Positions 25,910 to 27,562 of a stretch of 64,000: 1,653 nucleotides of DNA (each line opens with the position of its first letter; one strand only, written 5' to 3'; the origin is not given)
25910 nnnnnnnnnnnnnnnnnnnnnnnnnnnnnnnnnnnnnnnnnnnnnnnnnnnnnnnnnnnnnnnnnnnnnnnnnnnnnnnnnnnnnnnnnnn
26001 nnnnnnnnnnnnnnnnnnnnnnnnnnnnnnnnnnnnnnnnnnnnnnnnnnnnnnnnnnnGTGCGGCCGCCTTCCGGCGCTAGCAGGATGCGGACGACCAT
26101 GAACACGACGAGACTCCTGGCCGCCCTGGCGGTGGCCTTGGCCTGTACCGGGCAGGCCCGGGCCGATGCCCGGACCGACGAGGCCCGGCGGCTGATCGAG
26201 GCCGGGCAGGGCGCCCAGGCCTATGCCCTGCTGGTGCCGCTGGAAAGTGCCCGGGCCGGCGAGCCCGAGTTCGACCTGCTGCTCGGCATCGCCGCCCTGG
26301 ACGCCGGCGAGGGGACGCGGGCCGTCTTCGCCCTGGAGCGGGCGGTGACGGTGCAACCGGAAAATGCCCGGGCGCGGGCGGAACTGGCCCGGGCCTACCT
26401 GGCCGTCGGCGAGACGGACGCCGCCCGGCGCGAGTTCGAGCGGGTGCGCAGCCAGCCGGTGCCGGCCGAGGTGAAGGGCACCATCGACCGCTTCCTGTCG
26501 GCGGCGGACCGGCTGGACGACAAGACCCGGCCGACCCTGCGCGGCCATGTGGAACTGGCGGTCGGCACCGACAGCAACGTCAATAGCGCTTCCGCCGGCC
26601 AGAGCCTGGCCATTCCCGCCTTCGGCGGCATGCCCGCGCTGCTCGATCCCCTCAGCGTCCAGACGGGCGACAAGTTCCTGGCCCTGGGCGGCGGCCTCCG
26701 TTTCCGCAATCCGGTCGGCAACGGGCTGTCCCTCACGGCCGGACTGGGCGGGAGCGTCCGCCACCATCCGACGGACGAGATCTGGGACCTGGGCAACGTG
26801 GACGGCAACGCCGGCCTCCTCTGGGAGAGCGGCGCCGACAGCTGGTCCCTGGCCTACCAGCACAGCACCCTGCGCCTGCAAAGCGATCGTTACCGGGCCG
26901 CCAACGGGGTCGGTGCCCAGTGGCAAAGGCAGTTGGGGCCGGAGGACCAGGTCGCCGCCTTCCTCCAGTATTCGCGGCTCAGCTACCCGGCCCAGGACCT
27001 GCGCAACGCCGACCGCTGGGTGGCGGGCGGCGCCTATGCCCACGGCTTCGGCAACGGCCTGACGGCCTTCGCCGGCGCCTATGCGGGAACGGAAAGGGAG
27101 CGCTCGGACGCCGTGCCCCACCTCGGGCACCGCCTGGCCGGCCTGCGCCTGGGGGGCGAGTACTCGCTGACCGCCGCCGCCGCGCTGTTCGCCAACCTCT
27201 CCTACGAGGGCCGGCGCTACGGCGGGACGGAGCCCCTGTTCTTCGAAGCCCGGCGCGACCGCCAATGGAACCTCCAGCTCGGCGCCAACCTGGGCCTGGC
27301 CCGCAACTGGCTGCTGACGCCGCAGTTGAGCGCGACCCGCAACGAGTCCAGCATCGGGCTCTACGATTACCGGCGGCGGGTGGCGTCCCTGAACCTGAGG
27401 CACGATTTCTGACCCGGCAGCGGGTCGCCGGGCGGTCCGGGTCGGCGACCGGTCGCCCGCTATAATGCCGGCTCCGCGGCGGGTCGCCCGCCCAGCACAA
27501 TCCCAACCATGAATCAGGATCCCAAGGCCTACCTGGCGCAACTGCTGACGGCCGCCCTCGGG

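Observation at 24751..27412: FecR-domain secreted protein coupled to a Slam-like (TPR + DUF560 barrel) outer-membrane protein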

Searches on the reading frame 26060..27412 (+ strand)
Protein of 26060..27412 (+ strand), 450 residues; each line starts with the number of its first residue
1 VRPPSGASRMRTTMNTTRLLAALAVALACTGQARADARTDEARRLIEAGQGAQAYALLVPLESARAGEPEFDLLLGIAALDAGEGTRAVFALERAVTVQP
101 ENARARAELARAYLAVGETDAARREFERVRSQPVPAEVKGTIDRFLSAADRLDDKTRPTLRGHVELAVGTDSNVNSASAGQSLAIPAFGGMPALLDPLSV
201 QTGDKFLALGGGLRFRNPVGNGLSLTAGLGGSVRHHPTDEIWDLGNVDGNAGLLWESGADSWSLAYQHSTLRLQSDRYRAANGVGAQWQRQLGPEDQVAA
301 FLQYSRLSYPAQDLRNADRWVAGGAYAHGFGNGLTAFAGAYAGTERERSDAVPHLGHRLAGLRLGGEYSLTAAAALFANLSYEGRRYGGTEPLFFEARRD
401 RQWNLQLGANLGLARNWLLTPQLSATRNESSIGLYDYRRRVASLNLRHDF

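Call 3: search_protein_families(library=pfam, proteins=[window:26060-27412:+], max_evalue=0.1)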
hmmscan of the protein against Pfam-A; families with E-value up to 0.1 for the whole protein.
window:26060-27412:+ (450 aa): 14 families
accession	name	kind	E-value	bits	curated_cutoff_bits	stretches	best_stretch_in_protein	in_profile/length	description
PF14559.12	TPR_19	-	2e-10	41.3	25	1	79-132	1-54/68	Tetratricopeptide repeat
PF13432.12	TPR_16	-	2e-05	25.4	32.7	1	73-129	1-57/65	Tetratricopeptide repeat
PF04575.19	SlipAM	-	2.2e-05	24.6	22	1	265-450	101-288/288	Surface lipoprotein assembly modifier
PF13428.12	TPR_14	-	0.00076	20.4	23.5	2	72-112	4-44/44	Tetratricopeptide repeat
PF13431.12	TPR_17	-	0.0018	18.8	24.4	1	92-123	2-33/34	Tetratricopeptide repeat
PF10082.15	BBP2_2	-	0.0021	17.4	23.7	1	370-448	298-376/378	Putative beta-barrel porin 2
PF13371.12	TPR_9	-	0.0041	17.5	35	1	86-128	12-54/73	Tetratricopeptide repeat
PF07719.23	TPR_2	-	0.0072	16.8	27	0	104-129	2-27/34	Tetratricopeptide repeat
PF23914.1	TPR_CcmH_CycH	-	0.0095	16.2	42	1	73-121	54-102/158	Cytochrome c-type biogenesis protein H TPR domain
PF11059.14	DUF2860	-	0.014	15.1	22.9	1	373-445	215-290/294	Protein of unknown function (DUF2860)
PF07721.20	TPR_4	-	0.035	15.2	27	1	103-128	1-26/26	Tetratricopeptide repeat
PF25222.1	DUF7840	-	0.051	13.6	27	0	249-306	152-208/224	Domain of unknown function (DUF7840)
PF03704.23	BTAD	-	0.058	14.2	22.1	0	78-131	71-124/146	Bacterial transcriptional activator domain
PF14561.12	TPR_20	-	0.081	13.7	25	1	89-123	8-42/90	Tetratricopeptide repeat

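Call 4: search_protein_families(library=ncbifam, proteins=[window:26060-27412:+], max_evalue=0.1)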
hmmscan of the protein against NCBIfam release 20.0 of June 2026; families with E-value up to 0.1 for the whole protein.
window:26060-27412:+ (450 aa): 12 families
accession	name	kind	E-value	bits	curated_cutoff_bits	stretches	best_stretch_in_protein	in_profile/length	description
NF040959.1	MamA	equivalog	7.8e-09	35.3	200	1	30-129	32-131/204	magnetosome protein MamA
TIGR02917.1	PEP_TPR_lipo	equivalog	8.7e-08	30.5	312.2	1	42-127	336-421/899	XrtA/PEP-CTERM system TPR-repeat protein PrsT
TIGR03014.2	EpsL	equivalog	3.4e-07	29.6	275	1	360-450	294-385/385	XrtB/PEP-CTERM-associated polysaccharide biosynthesis outer membrane protein EpsL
TIGR03016.1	pepcterm_hypo_1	hypoth_equivalog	3.8e-06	26.1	90.85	1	358-450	390-477/477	TIGR03016 family PEP-CTERM system-associated outer membrane protein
NF008520.0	PRK11447.1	equivalog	6.4e-06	24.2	858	1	39-132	577-666/1157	cellulose synthase complex outer membrane protein BcsC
TIGR02521.1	type_IV_pilW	equivalog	2e-05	24.2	154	1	72-128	34-90/234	type IV pilus biogenesis/stability protein PilW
NF052415.1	T3SS_chap_SctY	equivalog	0.00019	21.9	70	1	46-128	17-102/106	type III secretion apparatus assembly chaperone SctY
TIGR02552.1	LcrH_SycD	equivalog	0.0019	17.9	104.8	1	53-129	36-112/136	SycD/LcrH family type III secretion system chaperone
NF008757.0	PRK11788.1-5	equivalog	0.0043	16.3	363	1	78-156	189-266/388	lipopolysaccharide assembly protein LapB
NF008755.0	PRK11788.1-3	equivalog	0.011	15.1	430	1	78-155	189-265/388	lipopolysaccharide assembly protein LapB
NF033762.1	social_mot_Tgl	equivalog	0.037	13.3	225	1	75-132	142-199/252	social motility TPR repeat lipoprotein Tgl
NF033920.0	C39_PA2778_fam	equivalog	0.063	12.7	150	0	33-128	154-249/255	PA2778 family cysteine peptidase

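Call 9: find_homologous_proteins(query=window:26087-27409:+, max_evalue=0.001)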
Query window:26087-27409:+ (441 aa): 936 proteins with E <= 0.001 among 8000 candidates; the best 120 are listed.
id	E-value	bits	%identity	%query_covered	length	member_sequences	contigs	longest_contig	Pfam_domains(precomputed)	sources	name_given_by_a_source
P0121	3.7e-283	957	100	99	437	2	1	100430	PF14559.13,PF04575.20,PF13432.13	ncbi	-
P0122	3.8e-196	670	73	94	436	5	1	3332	PF14559.13,PF04575.20,PF13432.13,PF13428.13,PF07719.24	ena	-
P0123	1.2e-144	501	55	99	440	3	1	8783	PF14559.13,PF04575.20,PF13432.13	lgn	-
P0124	7.8e-144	498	55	98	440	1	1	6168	PF14559.13,PF04575.20,PF13432.13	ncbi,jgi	jgi:tetratricopeptide (TPR) repeat protein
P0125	3.5e-130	453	52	99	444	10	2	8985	PF14559.13,PF04575.20,PF10082.16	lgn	-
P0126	1.8e-126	441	50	97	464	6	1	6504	PF14559.13,PF04575.20,PF13432.13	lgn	-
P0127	1.4e-124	435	49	100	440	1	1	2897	PF14559.13,PF04575.20,PF13432.13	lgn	-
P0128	2.0e-124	434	50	98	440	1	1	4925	PF14559.13,PF04575.20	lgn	-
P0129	3.4e-124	433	50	94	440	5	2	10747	PF14559.13,PF13371.13,PF04575.20,PF13432.13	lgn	-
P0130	4.9e-124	433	49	100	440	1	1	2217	PF14559.13,PF04575.20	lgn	-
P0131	2.9e-123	430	52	91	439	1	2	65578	PF14559.13,PF04575.20,PF13432.13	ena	-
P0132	6.1e-123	429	48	99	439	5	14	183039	PF14559.13,PF04575.20,PF13432.13,PF13181.13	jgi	jgi:tetratricopeptide (TPR) repeat protein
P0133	4.4e-122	426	49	99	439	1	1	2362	PF14559.13,PF13371.13,PF04575.20,PF13432.13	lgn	-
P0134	1.3e-121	425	49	100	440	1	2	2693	PF14559.13,PF04575.20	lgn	-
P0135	2.8e-121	424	50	94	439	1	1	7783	PF14559.13,PF04575.20,PF13432.13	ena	-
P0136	3.1e-119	417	49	94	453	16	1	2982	PF14559.13,PF04575.20,PF13432.13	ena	-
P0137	4.7e-119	416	49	94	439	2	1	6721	PF14559.13,PF13371.13,PF04575.20,PF13432.13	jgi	-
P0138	2.0e-118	414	47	100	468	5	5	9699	PF14559.13,PF04575.20,PF10082.16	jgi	jgi:tetratricopeptide (TPR) repeat protein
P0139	2.3e-118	414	47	98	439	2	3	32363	PF14559.13,PF04575.20,PF13432.13,PF10082.16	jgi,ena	-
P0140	4.9e-118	413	50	93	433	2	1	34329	PF14559.13,PF13371.13,PF04575.20,PF13432.13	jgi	-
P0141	1.1e-117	412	49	99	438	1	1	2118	PF14559.13,PF13371.13,PF04575.20,PF13432.13,PF13428.13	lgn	-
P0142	1.4e-117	412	48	97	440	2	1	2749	PF14559.13,PF04575.20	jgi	jgi:tetratricopeptide (TPR) repeat protein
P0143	1.9e-117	411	49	94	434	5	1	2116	PF14559.13,PF13371.13,PF04575.20,PF13432.13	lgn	-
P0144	2.4e-117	411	47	100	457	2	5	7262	PF14559.13,PF04575.20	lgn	-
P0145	3.6e-117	410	47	93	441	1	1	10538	PF14559.13,PF13371.13,PF04575.20,PF10082.16,PF13181.13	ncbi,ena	-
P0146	7.8e-117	409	46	100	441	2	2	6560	PF14559.13,PF13431.13,PF13371.13,PF04575.20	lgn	-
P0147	5.4e-116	406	45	100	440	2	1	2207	PF14559.13,PF04575.20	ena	-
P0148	9.4e-116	405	45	100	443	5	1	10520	PF14559.13,PF13371.13,PF04575.20,PF10082.16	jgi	-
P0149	2.2e-115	404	50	94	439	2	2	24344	PF14559.13,PF04575.20,PF10082.16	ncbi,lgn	-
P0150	2.9e-115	404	48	98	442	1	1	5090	PF14559.13,PF04575.20,PF13432.13,PF10082.16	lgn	-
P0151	2.9e-115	404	47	100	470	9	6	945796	PF14559.13,PF13371.13,PF13505.13,PF04575.20,PF10082.16,PF13181.13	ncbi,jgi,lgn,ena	jgi:tetratricopeptide (TPR) repeat protein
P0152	3.2e-115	404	47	94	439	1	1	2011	PF14559.13,PF04575.20,PF10082.16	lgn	-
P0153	3.9e-115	403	47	94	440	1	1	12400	PF14559.13,PF04575.20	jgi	jgi:outer membrane protein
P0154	5.8e-115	403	46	93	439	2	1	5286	PF14559.13,PF16918.12,PF04575.20,PF10082.16,PF13181.13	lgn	-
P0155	7.7e-115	402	48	98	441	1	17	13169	PF14559.13,PF04575.20,PF13432.13,PF10082.16,PF13428.13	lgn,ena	-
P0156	8.0e-115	402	47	94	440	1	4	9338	PF14559.13,PF04575.20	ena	-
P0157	1.2e-114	402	45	100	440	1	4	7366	PF14559.13,PF04575.20,PF13432.13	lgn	-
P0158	1.2e-114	402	47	98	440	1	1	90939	PF14559.13,PF04575.20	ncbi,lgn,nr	ncbi:MAG: DUF560 domain-containing protein [Rhodocyclaceae bacterium]|nr:DUF560 domain-containing pr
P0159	1.3e-114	402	45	100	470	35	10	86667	PF14559.13,PF13371.13,PF13505.13,PF04575.20,PF10082.16,PF13181.13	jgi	jgi:tetratricopeptide (TPR) repeat protein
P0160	1.3e-114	402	47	95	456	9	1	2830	PF14559.13,PF11059.15,PF04575.20,PF13432.13,PF10082.16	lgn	-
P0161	1.5e-114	402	46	100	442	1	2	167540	PF14559.13,PF04575.20,PF10082.16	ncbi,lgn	-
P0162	2.2e-114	401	45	100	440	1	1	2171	PF14559.13,PF04575.20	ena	-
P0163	2.5e-114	401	47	95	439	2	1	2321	PF14559.13,PF04575.20,PF13432.13,PF10082.16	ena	-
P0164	2.6e-114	401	47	97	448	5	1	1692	PF14559.13,PF04575.20,PF13432.13,PF10082.16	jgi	jgi:hypothetical protein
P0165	1.1e-113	399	44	100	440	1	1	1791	PF14559.13,PF04575.20,PF13432.13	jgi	jgi:outer membrane protein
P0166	1.4e-113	398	47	97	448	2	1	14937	PF14559.13,PF04575.20,PF10082.16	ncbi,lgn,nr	ncbi:MAG: DUF560 domain-containing protein [Rhodocyclaceae bacterium]|nr:DUF560 domain-containing pr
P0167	2.1e-113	398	45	99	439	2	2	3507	PF14559.13,PF13431.13,PF04575.20,PF13432.13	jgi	jgi:tetratricopeptide (TPR) repeat protein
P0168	2.2e-113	398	47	99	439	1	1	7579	PF14559.13,PF04575.20,PF13432.13,PF13428.13,PF07719.24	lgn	-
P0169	1.0e-112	395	44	100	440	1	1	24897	PF14559.13,PF04575.20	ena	-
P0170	1.1e-112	395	46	100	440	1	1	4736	PF14559.13,PF04575.20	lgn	-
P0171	1.2e-112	395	44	100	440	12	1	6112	PF14559.13,PF04575.20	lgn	-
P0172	1.2e-112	395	48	94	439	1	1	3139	PF14559.13,PF13371.13,PF04575.20,PF13432.13,PF13428.13,PF07719.24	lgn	-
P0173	1.2e-112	395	44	100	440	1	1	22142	PF14559.13,PF04575.20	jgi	jgi:tetratricopeptide (TPR) repeat protein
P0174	1.4e-112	395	46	94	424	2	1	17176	PF14559.13,PF04575.20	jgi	-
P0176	1.6e-112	395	45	94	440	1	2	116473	PF14559.13,PF04575.20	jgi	jgi:tetratricopeptide (TPR) repeat protein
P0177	2.4e-112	394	44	98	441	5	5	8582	PF14559.13,PF04575.20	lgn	-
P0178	2.7e-112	394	47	95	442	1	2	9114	PF14559.13,PF04575.20,PF13432.13,PF10082.16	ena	-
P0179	2.7e-112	394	45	94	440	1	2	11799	PF14559.13,PF04575.20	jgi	jgi:outer membrane protein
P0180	2.8e-112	394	46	94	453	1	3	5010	PF14559.13,PF04575.20,PF10082.16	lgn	-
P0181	3.2e-112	394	47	99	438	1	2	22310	PF14559.13,PF04575.20,PF13432.13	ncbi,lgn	-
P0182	3.5e-112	394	46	98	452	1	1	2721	PF14559.13,PF11059.15,PF04575.20,PF13432.13,PF10082.16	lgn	-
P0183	5.1e-112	393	45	99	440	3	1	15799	PF14559.13,PF04575.20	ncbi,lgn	-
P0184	5.3e-112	393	46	99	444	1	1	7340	PF14559.13,PF04575.20,PF13432.13,PF10082.16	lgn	-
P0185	6.6e-112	393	45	94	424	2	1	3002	PF14559.13,PF04575.20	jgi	jgi:tetratricopeptide (TPR) repeat protein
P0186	7.4e-112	393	45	98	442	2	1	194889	PF14559.13,PF04575.20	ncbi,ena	-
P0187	1.2e-111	392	46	100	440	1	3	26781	PF14559.13,PF04575.20,PF13432.13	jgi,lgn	-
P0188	1.2e-111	392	44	100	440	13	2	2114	PF14559.13,PF04575.20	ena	-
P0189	1.2e-111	392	46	95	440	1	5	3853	PF14559.13,PF04575.20,PF13432.13,PF07719.24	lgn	-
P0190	1.2e-111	392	45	95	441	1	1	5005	PF14559.13,PF13371.13,PF13505.13,PF04575.20,PF10082.16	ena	-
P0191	1.5e-111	392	49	95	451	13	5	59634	PF14559.13,PF04575.20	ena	-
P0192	1.7e-111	391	46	98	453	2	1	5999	PF14559.13,PF04575.20,PF13432.13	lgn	-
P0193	1.7e-111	391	46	93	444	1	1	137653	PF14559.13,PF04575.20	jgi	jgi:tetratricopeptide (TPR) repeat protein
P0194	1.8e-111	391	46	97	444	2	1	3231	PF14559.13,PF04575.20,PF13432.13,PF10082.16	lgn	-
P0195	2.1e-111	391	45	98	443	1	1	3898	PF14559.13,PF11059.15,PF04575.20,PF10082.16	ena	-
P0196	3.2e-111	391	44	97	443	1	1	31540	PF14559.13,PF04575.20,PF13432.13,PF10082.16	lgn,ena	-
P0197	3.9e-111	390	46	97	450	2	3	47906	PF14559.13,PF04575.20,PF13432.13,PF07719.24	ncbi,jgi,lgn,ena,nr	ncbi:MAG TPA: tetratricopeptide repeat protein [Sulfuricella sp.]|nr:tetratricopeptide repeat protei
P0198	4.7e-111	390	48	94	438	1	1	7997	PF14559.13,PF13371.13,PF04575.20,PF13432.13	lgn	-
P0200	7.6e-111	389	48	94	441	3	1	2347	PF14559.13,PF04575.20,PF13432.13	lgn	-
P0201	8.6e-111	389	45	99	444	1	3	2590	PF14559.13,PF16918.12,PF04575.20,PF13432.13,PF10082.16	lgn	-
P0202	1.2e-110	389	45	99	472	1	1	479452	PF14559.13,PF04575.20,PF13432.13,PF10082.16,PF13181.13,PF07719.24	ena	-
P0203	1.4e-110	388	44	100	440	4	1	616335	PF14559.13,PF04575.20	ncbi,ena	-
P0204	1.5e-110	388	46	97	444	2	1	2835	PF14559.13,PF11059.15,PF04575.20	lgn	-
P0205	1.8e-110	388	48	94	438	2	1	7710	PF14559.13,PF13371.13,PF04575.20,PF13432.13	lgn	-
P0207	2.3e-110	388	45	98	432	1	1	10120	PF14559.13,PF04575.20,PF10082.16,PF13181.13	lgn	-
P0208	2.4e-110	388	44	98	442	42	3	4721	PF14559.13,PF04575.20,PF13432.13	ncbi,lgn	ncbi:surface lipoprotein assembly modifier [Azonexus hydrophilus]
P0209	2.6e-110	388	47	95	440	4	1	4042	PF14559.13,PF16918.12,PF04575.20,PF13432.13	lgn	-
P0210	2.7e-110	388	45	96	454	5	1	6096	PF14559.13,PF04575.20,PF13432.13,PF07719.24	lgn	-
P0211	3.2e-110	387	45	99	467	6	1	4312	PF14559.13,PF13371.13,PF04575.20,PF13432.13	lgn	-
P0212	3.5e-110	387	45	98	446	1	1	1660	PF14559.13,PF04575.20,PF13432.13,PF07719.24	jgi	jgi:outer membrane protein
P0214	4.9e-110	387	45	100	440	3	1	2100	PF14559.13,PF04575.20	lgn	-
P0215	4.9e-110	387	44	100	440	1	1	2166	PF14559.13,PF04575.20,PF13432.13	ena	-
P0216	5.9e-110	386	48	99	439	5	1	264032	PF14559.13,PF04575.20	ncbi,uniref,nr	ncbi:surface lipoprotein assembly modifier [Propionivibrio sp.]|uniref:surface lipoprotein assembly 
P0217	6.4e-110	386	44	100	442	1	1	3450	PF14559.13,PF13371.13,PF04575.20,PF10082.16,PF13181.13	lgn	-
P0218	6.8e-110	386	46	96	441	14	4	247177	PF14559.13,PF04575.20,PF10082.16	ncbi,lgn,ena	-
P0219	1.2e-109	385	45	95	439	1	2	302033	PF14559.13,PF04575.20,PF10082.16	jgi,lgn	jgi:tetratricopeptide (TPR) repeat protein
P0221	3.2e-109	384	45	99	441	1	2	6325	PF14559.13,PF13371.13,PF04575.20,PF13432.13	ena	-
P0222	3.5e-109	384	46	96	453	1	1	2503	PF14559.13,PF13505.13,PF04575.20,PF13432.13,PF10082.16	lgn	-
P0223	3.6e-109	384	45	95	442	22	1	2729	PF14559.13,PF13431.13,PF04575.20,PF13432.13,PF13181.13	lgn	-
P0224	4.1e-109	384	45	98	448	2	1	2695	PF14559.13,PF13371.13,PF04575.20,PF13432.13,PF10082.16,PF07719.24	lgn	-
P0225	4.3e-109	384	45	99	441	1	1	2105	PF14559.13,PF13371.13,PF04575.20,PF13432.13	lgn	-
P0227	5.4e-109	383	47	94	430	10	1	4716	PF14559.13,PF04575.20,PF13432.13,PF13181.13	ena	-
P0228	6.2e-109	383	45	98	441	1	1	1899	PF14559.13,PF13371.13,PF04575.20,PF13432.13,PF13181.13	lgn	-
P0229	6.2e-109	383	46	99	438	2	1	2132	PF14559.13,PF04575.20,PF13432.13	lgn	-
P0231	1.2e-108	382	45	99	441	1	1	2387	PF14559.13,PF13371.13,PF04575.20,PF13432.13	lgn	-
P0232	1.6e-108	382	45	98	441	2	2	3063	PF14559.13,PF13371.13,PF04575.20,PF13432.13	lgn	-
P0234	1.9e-108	381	45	99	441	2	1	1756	PF14559.13,PF13371.13,PF04575.20,PF13432.13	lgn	-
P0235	2.7e-108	381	45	100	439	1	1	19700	PF14559.13,PF13371.13,PF04575.20,PF13432.13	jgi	-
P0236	3.0e-108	381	46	99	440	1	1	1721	PF14559.13,PF13371.13,PF04575.20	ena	-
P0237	3.0e-108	381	45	97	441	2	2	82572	PF14559.13,PF13371.13,PF04575.20,PF13432.13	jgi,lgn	-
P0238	3.8e-108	380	46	97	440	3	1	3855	PF14559.13,PF04575.20,PF13432.13,PF10082.16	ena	-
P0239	4.5e-108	380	46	98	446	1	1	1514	PF14559.13,PF04575.20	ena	-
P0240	6.0e-108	380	45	98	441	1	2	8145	PF14559.13,PF13371.13,PF04575.20,PF13432.13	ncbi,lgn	-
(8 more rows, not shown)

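Call 24: find_encoding_contigs(protein=P0121, flank=10000, max_places=3)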
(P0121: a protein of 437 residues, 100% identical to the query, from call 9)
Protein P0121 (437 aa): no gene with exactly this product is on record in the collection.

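Call 29: search_solved_structures(query=A3, max_evalue=10, show_alignments=1)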
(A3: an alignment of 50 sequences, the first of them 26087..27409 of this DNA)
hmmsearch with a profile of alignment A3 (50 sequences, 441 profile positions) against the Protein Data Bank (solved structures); distinct sequences matched with E-value up to 10: 60.
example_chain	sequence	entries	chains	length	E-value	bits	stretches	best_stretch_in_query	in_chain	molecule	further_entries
8ump_A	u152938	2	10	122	5.4e-09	38.5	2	65-119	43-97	T33-ml35-redesigned-TPR-domain-fold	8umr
3asg_A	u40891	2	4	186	2.3e-06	29.8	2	38-107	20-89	MamA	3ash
3as4_A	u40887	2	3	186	3.5e-06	29.2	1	38-108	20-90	MamA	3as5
3asd_A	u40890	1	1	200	4.5e-06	28.9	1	38-108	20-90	MamA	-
6vl6_A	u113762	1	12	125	1.1e-05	27.5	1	64-122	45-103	T33_dn2A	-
5hrz_A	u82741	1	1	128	1.2e-05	27.4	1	64-119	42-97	TPR domain protein 1na0C3_3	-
3as8_A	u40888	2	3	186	1.3e-05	27.3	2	38-108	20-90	Magnetosome protein MamA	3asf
4eqf_A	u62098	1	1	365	2e-05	26.7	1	57-119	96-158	PEX5-related protein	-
8bu0_A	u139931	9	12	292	3.8e-05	25.8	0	64-118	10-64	Consensus tetratricopeptide repeat protein | Crystal structure of an 8-repeat consensus TPR superhelix with Zinc. | Monomer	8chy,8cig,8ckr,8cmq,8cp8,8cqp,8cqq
6vfh_A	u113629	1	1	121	6.8e-05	25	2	65-142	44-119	T33_dn10A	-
3vtx_A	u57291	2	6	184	0.00017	23.7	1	28-118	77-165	MamA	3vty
6v8e_A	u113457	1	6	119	0.00022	23.3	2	60-119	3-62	Designed protein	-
5lfl_A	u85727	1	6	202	0.00023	23.2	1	33-96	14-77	Magnetosome protein MamA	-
9sfw_B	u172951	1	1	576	0.00032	22.7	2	66-114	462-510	Peroxisomal targeting signal receptor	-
8fwd_0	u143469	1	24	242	0.00034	22.7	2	65-114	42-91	O43-rpxdoc-EK1_A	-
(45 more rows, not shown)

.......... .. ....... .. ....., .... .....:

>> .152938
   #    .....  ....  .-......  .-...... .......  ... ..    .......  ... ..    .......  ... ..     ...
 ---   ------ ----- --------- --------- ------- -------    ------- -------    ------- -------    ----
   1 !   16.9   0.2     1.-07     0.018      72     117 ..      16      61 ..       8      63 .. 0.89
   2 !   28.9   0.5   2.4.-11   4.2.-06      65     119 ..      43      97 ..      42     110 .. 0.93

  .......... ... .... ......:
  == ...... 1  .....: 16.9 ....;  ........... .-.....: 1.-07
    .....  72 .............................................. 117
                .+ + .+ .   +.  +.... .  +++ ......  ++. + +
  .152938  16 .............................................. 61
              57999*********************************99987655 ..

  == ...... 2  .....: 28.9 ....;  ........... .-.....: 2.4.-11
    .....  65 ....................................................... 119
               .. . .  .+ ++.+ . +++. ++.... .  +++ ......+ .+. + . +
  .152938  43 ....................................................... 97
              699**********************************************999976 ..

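Call 51: list_cluster_members(proteins=[P0121, P0001, P0003, P0005])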
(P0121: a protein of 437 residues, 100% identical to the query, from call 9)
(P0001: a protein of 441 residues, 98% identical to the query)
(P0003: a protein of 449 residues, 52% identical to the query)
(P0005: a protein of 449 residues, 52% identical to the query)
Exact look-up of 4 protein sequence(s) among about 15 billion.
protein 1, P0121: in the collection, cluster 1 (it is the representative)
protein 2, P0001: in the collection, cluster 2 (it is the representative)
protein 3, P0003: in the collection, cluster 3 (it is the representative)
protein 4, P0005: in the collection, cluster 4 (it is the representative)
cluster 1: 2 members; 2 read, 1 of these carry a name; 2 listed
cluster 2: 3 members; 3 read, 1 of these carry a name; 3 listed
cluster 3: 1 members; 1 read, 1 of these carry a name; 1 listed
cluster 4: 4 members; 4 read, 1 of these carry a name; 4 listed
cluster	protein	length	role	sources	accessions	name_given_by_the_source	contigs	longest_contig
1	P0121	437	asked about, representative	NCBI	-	-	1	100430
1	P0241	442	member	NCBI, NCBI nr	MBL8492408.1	MAG: DUF560 domain-containing protein [Rhodocyclaceae bacterium] | DUF560 domain-containing protein [Rhodocyclaceae bacterium]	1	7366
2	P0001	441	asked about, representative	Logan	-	-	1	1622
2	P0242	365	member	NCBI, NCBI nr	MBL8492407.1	MAG: hypothetical protein JNM82_16630, partial [Rhodocyclaceae bacterium] | hypothetical protein [Rhodocyclaceae bacterium]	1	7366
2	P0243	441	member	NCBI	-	-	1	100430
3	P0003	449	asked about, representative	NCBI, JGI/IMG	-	hypothetical protein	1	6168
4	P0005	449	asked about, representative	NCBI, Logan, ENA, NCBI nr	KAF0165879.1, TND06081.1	MAG: hypothetical protein FD157_1055 [Rhodocyclaceae bacterium]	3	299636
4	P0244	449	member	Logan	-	-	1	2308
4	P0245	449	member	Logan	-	-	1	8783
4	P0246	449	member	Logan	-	-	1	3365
